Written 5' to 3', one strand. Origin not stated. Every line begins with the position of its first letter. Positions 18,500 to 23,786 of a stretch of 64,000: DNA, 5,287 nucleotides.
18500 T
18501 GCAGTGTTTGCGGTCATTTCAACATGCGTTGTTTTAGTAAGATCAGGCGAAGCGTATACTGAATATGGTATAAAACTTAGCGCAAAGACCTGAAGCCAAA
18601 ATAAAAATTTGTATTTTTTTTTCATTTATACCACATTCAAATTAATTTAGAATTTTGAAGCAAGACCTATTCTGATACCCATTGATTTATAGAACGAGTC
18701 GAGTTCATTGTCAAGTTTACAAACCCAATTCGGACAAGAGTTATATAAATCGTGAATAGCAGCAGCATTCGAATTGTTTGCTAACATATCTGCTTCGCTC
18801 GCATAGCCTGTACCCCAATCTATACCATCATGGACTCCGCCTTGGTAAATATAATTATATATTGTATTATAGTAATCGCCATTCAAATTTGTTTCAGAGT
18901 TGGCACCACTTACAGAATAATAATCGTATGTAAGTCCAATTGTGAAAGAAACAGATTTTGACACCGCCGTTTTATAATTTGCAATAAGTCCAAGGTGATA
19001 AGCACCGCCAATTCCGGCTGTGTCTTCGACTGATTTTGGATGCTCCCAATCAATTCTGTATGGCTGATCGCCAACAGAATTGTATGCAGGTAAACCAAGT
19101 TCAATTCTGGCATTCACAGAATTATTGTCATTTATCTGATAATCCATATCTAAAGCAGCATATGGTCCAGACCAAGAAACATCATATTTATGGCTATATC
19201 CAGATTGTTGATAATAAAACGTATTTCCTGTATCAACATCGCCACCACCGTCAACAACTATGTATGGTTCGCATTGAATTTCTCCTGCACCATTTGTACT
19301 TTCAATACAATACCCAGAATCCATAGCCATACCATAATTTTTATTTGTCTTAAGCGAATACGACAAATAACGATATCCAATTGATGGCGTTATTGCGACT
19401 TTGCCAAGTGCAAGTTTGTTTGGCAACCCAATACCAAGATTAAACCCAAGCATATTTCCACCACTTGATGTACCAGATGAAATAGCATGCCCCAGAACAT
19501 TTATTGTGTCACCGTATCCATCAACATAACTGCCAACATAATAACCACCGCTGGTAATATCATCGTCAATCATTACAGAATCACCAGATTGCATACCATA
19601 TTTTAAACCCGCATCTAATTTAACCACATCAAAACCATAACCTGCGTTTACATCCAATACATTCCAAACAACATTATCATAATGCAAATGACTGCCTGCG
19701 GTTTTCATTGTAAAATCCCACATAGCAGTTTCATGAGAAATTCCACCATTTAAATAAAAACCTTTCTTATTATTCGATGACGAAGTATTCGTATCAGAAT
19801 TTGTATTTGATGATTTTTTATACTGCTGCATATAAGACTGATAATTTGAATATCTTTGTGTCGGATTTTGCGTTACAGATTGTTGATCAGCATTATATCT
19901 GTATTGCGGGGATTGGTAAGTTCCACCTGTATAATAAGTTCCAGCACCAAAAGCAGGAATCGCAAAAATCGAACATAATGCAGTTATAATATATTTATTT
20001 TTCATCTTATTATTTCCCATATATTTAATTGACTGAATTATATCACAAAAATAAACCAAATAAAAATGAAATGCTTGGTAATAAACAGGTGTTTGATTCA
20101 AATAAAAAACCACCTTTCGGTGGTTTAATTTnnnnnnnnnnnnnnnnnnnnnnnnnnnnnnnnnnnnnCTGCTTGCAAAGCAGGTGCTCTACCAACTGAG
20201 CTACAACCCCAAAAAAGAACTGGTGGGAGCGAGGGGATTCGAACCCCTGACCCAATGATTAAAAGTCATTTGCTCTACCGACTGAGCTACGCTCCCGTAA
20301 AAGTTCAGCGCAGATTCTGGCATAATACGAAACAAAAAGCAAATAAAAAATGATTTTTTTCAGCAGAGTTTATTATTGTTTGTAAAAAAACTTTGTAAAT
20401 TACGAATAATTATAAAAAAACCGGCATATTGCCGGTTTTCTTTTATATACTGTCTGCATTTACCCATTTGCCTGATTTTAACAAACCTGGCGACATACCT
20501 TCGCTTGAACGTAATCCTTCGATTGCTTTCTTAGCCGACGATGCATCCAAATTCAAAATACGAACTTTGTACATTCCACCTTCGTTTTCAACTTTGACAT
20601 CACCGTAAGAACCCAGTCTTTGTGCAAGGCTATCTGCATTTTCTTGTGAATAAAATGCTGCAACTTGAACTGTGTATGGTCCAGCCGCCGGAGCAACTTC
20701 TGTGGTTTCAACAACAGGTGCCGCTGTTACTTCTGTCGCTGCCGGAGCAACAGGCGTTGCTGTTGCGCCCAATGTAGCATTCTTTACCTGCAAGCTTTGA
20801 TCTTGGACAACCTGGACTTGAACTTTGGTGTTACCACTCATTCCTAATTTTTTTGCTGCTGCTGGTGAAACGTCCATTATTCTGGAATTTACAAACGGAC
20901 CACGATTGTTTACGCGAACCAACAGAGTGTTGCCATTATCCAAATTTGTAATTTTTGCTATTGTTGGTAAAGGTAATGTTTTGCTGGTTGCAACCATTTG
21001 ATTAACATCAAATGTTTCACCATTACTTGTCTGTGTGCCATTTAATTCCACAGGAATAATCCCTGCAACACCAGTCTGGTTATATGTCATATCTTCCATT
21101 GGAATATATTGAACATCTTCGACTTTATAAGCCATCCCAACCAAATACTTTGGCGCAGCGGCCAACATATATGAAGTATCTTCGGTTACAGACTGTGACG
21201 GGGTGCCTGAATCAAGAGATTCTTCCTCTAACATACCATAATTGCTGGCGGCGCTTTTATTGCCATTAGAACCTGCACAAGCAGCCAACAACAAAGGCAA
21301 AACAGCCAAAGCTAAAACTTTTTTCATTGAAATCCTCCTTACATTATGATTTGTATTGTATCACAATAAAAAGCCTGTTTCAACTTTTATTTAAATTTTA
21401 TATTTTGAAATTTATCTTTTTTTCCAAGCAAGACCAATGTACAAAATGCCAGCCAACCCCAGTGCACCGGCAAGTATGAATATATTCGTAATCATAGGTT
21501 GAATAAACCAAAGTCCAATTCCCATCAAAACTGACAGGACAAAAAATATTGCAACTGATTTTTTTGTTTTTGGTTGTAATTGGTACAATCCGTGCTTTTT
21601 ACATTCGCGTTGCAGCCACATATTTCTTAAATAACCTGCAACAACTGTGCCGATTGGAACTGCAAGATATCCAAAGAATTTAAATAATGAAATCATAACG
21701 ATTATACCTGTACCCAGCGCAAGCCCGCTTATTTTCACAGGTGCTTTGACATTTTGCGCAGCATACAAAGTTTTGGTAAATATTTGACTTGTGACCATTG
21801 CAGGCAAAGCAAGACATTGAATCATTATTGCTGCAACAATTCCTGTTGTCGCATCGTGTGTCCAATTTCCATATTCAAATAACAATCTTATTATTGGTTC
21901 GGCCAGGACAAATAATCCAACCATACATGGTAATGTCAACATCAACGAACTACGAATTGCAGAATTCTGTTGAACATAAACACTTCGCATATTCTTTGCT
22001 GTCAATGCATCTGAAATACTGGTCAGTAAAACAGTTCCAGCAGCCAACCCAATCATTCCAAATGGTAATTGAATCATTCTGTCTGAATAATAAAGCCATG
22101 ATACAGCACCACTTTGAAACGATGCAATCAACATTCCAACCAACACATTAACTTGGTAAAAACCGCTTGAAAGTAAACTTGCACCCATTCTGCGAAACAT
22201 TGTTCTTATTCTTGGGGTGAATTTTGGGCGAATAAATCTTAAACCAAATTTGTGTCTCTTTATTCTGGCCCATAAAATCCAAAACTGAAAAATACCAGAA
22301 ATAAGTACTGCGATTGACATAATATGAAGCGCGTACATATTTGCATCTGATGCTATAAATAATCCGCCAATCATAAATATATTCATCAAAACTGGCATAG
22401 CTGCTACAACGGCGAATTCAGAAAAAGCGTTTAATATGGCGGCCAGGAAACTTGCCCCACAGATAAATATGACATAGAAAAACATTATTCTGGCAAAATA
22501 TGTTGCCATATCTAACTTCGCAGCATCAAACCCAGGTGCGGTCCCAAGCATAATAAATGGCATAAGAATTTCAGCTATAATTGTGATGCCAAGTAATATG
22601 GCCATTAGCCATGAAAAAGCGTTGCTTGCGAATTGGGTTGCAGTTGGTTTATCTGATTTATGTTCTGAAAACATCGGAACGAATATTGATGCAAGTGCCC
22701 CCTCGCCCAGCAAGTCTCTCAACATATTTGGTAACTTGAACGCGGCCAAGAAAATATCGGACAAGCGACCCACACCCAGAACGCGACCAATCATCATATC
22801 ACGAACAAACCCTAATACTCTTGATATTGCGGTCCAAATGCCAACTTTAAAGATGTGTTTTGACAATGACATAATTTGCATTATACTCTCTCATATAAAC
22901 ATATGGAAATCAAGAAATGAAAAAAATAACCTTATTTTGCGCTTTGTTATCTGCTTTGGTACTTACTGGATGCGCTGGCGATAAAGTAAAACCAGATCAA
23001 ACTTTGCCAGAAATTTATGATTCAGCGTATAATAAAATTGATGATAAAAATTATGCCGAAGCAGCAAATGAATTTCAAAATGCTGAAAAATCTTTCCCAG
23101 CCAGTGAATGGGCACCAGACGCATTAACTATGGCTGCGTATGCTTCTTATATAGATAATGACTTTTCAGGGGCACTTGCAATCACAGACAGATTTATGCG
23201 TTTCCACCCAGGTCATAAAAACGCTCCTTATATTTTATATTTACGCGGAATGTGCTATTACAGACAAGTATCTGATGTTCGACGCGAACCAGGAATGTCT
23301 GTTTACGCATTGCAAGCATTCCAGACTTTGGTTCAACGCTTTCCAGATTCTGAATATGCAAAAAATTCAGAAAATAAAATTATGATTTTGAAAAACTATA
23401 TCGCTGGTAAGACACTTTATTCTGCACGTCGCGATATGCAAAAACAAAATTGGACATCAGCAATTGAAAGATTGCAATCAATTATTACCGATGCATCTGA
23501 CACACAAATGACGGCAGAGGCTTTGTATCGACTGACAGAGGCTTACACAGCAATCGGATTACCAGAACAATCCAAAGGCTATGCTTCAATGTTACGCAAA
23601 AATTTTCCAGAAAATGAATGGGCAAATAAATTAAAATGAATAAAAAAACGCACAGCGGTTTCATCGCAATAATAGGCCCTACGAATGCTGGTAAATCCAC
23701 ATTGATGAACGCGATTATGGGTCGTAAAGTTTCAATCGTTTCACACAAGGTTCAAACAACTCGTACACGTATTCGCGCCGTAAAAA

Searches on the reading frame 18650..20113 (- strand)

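Call 48: search_protein_families(library=pfam, proteins=[window:18650-20113:-], max_evalue=0.01)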
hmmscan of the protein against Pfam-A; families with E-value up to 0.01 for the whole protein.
window:18650-20113:- (488 aa): 1 family
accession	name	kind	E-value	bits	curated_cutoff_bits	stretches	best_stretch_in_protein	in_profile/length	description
PF17251.8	Pom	-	1e-11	45.2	22.4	1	217-402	93-246/285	Protochlamydia outer membrane protein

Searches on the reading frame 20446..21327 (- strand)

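Call 78: search_protein_families(library=pfam, proteins=[window:20446-21327:-], max_evalue=0.001)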
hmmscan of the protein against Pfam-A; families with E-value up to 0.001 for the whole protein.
window:20446-21327:- (294 aa): 2 families
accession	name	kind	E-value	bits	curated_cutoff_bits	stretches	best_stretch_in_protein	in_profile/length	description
PF03330.24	DPBB_1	-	1.5e-18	67.2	28.8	1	97-173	12-83/83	Lytic transglycolase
PF05036.18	SPOR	-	1.3e-11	45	21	1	215-280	2-72/76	SPOR domain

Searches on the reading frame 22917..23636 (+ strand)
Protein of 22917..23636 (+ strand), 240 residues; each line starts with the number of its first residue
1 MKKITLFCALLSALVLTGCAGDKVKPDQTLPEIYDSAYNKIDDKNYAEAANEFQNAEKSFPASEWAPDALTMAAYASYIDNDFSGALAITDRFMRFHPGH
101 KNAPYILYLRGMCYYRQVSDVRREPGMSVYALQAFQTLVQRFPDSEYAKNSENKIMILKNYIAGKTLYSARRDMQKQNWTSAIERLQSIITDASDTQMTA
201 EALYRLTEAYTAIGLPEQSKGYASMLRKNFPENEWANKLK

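Call 78: search_protein_families(library=pfam, proteins=[window:22917-23636:+], max_evalue=0.001)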
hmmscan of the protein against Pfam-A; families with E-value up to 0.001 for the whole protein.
window:22917-23636:+ (240 aa): 5 families
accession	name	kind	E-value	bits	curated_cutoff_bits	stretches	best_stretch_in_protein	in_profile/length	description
PF13525.12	YfiO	-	1e-46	159.7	25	1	27-220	2-198/203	Outer membrane lipoprotein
PF13512.12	TPR_18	-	1.2e-23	84.3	21.9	1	23-153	3-143/145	Tetratricopeptide repeat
PF13174.12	TPR_6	-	1.2e-11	44.8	26.3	1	107-145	3-33/33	Tetratricopeptide repeat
PF14559.12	TPR_19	-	1.2e-05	25.9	25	0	175-236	3-62/68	Tetratricopeptide repeat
PF12895.13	ANAPC3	-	5.8e-05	23.7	27.2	0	56-115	12-67/82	Anaphase-promoting complex, cyclosome, subunit 3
